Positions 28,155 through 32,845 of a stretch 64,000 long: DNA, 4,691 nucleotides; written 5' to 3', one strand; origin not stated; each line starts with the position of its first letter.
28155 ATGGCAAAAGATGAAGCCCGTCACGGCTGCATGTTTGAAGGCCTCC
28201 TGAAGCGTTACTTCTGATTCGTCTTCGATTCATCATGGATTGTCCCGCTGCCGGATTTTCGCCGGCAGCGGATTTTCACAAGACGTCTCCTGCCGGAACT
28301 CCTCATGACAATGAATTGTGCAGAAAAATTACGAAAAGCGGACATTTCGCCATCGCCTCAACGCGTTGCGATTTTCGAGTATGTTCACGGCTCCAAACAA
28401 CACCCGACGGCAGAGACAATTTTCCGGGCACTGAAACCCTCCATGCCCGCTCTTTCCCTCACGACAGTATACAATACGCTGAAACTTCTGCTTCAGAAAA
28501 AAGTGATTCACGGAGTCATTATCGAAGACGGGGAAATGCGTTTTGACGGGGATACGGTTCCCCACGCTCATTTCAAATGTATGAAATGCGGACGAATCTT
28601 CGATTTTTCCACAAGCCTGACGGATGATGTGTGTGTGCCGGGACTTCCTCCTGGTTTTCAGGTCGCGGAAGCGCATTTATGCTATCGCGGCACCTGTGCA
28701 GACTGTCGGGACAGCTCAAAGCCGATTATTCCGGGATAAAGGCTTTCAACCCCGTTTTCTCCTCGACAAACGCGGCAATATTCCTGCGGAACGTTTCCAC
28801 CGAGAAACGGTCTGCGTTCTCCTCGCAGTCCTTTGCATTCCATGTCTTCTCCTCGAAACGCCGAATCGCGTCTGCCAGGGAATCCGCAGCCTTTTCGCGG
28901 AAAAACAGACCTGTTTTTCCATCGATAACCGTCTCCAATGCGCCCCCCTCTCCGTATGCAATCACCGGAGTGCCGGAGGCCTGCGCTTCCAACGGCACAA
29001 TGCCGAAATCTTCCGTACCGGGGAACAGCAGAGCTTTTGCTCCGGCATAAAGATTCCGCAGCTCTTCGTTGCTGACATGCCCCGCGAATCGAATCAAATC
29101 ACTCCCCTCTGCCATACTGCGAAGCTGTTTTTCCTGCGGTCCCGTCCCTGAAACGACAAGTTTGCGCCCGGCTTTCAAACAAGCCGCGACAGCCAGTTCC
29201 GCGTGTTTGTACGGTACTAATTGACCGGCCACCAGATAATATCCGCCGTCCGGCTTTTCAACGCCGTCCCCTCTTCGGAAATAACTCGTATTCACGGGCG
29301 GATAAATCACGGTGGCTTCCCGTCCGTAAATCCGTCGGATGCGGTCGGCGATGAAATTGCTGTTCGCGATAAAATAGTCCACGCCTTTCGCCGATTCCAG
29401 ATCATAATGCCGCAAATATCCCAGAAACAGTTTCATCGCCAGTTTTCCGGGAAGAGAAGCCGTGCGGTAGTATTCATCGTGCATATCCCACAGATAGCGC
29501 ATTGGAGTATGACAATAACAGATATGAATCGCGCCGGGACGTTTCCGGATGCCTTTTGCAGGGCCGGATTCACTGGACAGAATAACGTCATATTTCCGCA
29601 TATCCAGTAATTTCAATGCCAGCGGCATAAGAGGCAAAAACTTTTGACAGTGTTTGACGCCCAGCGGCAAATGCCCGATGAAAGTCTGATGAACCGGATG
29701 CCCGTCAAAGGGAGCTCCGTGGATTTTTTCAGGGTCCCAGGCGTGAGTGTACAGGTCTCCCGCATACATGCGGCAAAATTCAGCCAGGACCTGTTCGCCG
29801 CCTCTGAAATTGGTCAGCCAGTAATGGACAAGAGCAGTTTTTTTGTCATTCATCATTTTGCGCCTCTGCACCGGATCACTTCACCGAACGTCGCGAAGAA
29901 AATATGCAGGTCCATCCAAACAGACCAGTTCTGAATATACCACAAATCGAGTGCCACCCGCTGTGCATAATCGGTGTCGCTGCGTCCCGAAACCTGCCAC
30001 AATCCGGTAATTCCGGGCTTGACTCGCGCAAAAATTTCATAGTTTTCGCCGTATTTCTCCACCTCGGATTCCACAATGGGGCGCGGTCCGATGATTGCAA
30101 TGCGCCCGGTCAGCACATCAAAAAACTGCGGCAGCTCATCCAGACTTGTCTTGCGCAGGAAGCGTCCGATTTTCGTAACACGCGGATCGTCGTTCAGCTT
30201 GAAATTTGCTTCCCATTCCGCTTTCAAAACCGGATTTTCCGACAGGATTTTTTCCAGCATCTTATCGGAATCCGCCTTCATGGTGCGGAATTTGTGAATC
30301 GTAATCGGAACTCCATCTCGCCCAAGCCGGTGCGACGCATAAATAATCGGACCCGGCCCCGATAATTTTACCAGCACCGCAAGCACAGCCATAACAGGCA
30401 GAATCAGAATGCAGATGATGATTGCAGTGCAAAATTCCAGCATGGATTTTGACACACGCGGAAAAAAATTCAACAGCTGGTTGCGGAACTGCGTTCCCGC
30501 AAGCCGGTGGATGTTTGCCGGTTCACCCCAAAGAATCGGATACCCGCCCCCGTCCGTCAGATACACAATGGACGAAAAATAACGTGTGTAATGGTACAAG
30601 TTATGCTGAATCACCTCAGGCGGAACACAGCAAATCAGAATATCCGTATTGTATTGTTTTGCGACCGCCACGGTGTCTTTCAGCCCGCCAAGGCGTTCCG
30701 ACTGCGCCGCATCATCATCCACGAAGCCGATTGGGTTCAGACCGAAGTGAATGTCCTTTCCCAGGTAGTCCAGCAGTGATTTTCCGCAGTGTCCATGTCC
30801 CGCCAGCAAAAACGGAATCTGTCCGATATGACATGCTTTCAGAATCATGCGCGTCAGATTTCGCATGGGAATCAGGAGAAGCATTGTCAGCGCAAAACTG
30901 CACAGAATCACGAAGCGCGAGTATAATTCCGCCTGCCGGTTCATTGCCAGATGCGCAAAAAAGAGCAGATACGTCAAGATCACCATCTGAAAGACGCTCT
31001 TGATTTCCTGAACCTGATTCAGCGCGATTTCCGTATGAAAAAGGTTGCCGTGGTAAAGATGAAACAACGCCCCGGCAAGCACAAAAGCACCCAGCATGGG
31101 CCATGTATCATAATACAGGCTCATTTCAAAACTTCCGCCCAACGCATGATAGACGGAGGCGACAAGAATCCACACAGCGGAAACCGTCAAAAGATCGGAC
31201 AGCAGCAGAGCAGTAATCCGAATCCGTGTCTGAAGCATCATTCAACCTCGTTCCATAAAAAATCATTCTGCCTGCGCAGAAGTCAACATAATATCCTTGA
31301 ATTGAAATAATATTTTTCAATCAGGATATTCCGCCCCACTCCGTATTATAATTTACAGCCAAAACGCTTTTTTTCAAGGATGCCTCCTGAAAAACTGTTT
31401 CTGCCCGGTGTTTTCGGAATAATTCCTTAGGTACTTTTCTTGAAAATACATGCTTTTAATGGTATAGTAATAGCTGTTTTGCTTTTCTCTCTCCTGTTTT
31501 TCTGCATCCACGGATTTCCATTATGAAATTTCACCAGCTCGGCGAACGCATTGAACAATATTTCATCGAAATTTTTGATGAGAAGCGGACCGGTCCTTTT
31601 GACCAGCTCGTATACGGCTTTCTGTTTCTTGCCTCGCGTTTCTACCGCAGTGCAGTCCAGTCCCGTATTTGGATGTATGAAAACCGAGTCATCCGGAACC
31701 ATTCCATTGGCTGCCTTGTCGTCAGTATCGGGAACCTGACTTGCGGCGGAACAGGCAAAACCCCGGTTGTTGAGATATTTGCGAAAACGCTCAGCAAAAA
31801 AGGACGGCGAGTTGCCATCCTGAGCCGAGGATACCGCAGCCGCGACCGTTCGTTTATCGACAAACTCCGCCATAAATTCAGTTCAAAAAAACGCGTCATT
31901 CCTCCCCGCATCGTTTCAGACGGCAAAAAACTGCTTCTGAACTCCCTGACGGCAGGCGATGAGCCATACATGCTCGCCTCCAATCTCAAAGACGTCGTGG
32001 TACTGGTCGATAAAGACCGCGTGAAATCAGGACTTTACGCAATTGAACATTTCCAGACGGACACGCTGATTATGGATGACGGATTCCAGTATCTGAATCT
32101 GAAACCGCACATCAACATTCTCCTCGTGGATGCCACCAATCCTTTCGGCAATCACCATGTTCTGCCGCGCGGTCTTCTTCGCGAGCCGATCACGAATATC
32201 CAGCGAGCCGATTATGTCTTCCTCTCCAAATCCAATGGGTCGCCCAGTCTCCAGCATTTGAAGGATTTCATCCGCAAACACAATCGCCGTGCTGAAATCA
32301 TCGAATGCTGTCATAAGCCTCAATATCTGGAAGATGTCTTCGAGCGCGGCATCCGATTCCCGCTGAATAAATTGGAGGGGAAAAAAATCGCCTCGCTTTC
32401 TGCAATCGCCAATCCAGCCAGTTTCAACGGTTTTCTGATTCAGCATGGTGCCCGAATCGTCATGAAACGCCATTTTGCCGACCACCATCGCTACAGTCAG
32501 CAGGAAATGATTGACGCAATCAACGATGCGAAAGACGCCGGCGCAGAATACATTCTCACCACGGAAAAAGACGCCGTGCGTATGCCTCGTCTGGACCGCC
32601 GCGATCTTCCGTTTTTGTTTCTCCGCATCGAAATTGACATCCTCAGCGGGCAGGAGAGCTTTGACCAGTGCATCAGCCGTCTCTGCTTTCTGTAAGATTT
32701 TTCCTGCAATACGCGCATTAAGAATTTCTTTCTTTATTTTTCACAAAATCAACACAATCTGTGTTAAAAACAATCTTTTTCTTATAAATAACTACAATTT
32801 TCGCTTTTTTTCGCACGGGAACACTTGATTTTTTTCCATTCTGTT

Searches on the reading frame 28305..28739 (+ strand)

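Call 82: search_protein_families(library=pfam, proteins=[window:28305-28739:+], max_evalue=0.00001)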
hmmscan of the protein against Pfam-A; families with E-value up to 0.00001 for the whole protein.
window:28305-28739:+ (144 aa): 1 family
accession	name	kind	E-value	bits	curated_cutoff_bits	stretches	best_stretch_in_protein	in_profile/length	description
PF01475.25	FUR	-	1.2e-21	77.5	23.1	1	17-104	7-96/121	Ferric uptake regulator family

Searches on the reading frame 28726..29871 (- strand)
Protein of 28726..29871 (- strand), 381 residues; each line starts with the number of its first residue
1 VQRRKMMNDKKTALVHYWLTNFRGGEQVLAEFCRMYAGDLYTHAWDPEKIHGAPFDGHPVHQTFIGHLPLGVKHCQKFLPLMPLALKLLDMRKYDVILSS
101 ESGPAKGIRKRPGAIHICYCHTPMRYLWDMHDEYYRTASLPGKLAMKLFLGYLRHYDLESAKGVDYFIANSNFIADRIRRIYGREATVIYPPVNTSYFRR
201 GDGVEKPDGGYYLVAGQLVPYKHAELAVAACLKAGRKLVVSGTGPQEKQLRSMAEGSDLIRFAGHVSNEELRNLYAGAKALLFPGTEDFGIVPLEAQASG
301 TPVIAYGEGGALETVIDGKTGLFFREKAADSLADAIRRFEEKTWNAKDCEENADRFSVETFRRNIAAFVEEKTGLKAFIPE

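Call 82: search_protein_families(library=pfam, proteins=[window:28726-29871:-], max_evalue=0.00001)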
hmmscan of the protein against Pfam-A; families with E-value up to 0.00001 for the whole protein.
window:28726-29871:- (381 aa): 4 families
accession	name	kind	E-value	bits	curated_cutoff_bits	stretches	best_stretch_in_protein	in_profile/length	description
PF00534.26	Glycos_transf_1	-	1.8e-29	102.9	26.4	1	206-354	12-170/172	Glycosyl transferases group 1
PF13692.12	Glyco_trans_1_4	-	2.1e-21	77.1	27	1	214-339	6-139/142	Glycosyl transferases group 1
PF13439.12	Glyco_transf_4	-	2.1e-11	44.6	28.5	1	40-196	24-169/170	Glycosyltransferase Family 4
PF20706.3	GT4-conflict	-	5.6e-06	26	26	1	213-318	201-323/385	Family 4 Glycosyltransferase in conflict systems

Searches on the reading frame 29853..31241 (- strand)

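Call 82: search_protein_families(library=pfam, proteins=[window:29853-31241:-], max_evalue=0.00001)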
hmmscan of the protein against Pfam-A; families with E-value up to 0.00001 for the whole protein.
window:29853-31241:- (462 aa): 2 families
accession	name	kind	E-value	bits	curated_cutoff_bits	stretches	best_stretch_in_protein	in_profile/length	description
PF02397.22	Bac_transf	-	2e-61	207.1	27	1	265-456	1-178/179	Bacterial sugar transferase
PF13727.12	CoA_binding_3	-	1.6e-06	28.7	25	1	76-207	14-150/175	CoA-binding domain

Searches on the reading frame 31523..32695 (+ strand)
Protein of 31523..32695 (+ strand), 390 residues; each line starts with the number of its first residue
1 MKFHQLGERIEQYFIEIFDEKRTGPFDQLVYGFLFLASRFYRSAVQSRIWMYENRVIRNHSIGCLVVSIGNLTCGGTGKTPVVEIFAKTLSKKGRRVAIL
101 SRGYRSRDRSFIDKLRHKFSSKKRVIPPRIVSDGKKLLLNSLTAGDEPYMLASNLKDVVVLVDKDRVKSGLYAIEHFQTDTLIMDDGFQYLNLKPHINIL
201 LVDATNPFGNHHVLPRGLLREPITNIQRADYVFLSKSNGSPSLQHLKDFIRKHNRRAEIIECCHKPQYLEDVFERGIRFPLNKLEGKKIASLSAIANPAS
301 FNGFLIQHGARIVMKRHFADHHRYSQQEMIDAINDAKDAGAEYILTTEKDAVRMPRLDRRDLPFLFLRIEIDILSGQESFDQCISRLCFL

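Call 82: search_protein_families(library=pfam, proteins=[window:31523-32695:+], max_evalue=0.00001)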
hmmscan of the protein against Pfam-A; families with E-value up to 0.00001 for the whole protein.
window:31523-32695:+ (390 aa): 1 family
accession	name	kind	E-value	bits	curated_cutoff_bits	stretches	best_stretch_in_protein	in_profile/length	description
PF02606.20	LpxK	-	9.6e-75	252.1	27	1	33-385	4-324/328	Tetraacyldisaccharide-1-P 4'-kinase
